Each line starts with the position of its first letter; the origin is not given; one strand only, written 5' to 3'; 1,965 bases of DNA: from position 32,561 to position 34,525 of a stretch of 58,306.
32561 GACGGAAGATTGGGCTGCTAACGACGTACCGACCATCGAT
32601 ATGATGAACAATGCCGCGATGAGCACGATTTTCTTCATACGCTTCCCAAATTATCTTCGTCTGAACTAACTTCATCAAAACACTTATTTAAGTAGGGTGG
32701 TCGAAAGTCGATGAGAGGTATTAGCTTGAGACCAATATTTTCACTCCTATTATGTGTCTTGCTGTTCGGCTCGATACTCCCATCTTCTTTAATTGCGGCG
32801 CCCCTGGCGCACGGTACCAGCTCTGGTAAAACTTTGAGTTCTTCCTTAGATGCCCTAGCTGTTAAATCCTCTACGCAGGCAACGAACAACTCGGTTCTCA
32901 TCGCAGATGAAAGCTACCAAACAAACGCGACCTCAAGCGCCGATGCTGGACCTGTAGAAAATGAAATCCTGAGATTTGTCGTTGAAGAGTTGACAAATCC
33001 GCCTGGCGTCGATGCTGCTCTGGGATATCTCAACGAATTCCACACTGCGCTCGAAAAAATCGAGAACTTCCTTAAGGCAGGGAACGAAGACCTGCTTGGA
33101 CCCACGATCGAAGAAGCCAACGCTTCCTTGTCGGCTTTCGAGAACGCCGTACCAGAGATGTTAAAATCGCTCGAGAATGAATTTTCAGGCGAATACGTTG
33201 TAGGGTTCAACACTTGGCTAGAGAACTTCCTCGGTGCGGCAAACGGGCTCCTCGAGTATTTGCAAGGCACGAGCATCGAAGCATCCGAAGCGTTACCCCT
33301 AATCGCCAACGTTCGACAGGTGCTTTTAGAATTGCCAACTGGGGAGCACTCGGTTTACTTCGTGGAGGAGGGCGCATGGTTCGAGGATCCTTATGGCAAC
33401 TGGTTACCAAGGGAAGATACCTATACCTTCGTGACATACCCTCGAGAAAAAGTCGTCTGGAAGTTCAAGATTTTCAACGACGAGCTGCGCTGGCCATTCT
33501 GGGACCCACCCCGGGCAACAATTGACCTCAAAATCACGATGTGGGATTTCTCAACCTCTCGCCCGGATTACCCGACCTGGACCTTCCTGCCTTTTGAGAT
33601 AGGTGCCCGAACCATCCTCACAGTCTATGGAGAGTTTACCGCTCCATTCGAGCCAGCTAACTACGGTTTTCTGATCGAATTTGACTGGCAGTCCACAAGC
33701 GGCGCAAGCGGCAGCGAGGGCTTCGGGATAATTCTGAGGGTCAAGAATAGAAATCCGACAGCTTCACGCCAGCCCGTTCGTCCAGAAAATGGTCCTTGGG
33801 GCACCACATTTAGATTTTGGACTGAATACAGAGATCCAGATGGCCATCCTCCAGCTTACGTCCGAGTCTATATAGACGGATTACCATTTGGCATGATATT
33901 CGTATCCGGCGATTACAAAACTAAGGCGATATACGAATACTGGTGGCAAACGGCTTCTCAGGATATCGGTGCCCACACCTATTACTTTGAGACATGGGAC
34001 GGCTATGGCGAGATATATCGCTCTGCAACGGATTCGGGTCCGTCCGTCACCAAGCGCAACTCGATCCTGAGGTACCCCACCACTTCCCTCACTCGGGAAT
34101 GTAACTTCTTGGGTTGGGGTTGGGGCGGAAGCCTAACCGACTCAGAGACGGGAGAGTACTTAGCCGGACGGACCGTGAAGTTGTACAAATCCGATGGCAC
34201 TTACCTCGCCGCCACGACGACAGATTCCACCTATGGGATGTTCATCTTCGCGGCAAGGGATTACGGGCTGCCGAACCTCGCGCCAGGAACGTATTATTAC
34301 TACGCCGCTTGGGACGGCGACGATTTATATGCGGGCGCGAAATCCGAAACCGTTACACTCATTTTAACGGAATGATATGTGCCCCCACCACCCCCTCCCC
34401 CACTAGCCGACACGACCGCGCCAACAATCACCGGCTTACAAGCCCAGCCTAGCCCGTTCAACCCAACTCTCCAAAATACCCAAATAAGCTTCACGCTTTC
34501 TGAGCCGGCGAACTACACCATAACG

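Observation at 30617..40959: A ~10.3 kb cell-surface gene island inserted at the leuS 5' end, bracketed by two versions of the LeuRS N-terminus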

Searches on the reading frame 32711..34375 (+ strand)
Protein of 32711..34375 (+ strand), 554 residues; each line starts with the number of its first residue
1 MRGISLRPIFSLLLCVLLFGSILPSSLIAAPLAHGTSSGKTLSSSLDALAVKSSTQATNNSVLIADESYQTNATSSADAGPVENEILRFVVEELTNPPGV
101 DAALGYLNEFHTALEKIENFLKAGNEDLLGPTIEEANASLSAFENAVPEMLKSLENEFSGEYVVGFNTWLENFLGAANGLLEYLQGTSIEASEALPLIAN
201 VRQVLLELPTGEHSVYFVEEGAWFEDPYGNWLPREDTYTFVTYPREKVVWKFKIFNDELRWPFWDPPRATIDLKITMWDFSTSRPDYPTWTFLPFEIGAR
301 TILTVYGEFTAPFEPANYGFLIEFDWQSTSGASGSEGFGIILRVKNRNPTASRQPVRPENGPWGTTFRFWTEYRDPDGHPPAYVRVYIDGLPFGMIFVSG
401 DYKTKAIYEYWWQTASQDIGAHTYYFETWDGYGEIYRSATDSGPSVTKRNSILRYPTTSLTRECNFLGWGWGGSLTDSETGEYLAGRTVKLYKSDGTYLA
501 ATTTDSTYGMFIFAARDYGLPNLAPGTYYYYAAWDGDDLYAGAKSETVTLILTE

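Call 7: search_protein_families(library=pfam, proteins=[window:32711-34375:+], max_evalue=0.01)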
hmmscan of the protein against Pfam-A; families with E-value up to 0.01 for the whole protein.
window:32711-34375:+ (554 aa): 2 families
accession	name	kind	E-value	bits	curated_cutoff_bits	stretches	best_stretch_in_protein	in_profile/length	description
PF17802.7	SpaA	-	0.0021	18.6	23.1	1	476-529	8-55/91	Prealbumin-like fold domain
PF16640.11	Big_3_5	-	0.0038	18.2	35.5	1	479-550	24-85/88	Bacterial Ig-like domain (group 3)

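Call 24: find_homologous_proteins(query=window:32711-34375:+, max_evalue=0.00001)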
Query window:32711-34375:+ (554 aa): 2 proteins with E <= 0.00001 among 8000 candidates.
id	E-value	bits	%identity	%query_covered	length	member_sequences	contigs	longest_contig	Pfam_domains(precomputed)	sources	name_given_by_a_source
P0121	0.0e+0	1282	100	100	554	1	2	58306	-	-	-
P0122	6.7e-154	532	57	80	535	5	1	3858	PF13620.13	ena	-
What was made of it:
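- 32711..34375 (+): 554-aa secreted protein of a rare family. Only one homologue (57% identity) was found among 5.8 billion proteins (call 24).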

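Call 25: find_encoding_contigs(protein=P0121, flank=10000, max_places=6)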
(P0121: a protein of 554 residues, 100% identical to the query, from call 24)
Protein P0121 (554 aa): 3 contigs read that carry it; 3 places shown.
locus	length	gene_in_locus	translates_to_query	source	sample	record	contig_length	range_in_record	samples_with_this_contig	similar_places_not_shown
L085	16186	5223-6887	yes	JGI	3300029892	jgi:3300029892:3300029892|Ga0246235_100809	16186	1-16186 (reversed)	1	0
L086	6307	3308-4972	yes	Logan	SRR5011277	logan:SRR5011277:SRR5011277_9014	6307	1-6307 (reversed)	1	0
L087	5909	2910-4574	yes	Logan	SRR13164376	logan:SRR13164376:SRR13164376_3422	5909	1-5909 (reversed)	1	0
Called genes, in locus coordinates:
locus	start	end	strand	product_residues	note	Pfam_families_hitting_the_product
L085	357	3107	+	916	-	PF01411:tRNA-synt_2c, PF07973:tRNA_SAD, PF02272:DHHA1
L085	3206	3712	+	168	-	-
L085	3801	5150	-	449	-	PF13360:PQQ_2, PF01011:PQQ, PF07774:EMC1_C (faint), PF13570:Beta-prop_ACSF4, PF25292:Beta-prop_CGLA (faint), PF25293:Beta-prop_EMC1_N (faint), PF13570:Beta-prop_ACSF4, PF13360:PQQ_2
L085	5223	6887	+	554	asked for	-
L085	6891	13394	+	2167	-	-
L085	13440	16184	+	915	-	?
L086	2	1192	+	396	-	?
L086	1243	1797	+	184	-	-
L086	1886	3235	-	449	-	PF13360:PQQ_2, PF01011:PQQ, PF07774:EMC1_C (faint), PF13570:Beta-prop_ACSF4, PF25292:Beta-prop_CGLA (faint), PF25293:Beta-prop_EMC1_N (faint), PF13570:Beta-prop_ACSF4, PF13360:PQQ_2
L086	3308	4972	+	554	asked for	-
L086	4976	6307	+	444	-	?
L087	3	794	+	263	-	?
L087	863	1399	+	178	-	-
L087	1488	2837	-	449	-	PF13360:PQQ_2, PF01011:PQQ, PF07774:EMC1_C (faint), PF13570:Beta-prop_ACSF4, PF25292:Beta-prop_CGLA (faint), PF25293:Beta-prop_EMC1_N (faint), PF13570:Beta-prop_ACSF4, PF13360:PQQ_2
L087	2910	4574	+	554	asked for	-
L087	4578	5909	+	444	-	?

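Call 26: find_encoding_contigs(protein=P0122, flank=10000, max_places=6)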
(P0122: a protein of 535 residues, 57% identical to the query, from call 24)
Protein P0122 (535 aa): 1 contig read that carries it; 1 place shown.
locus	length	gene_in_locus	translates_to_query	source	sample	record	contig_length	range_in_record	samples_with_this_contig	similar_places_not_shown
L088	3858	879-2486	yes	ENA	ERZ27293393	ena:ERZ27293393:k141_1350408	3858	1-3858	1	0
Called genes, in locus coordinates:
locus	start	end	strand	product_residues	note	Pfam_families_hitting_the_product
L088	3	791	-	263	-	?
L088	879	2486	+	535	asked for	PF13620:CarboxypepD_reg (faint)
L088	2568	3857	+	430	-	?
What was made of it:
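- Tried and rejected: The search for a donor failed. p554 has a single homologue, on a 3.9-kb contig (calls 24, 26).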
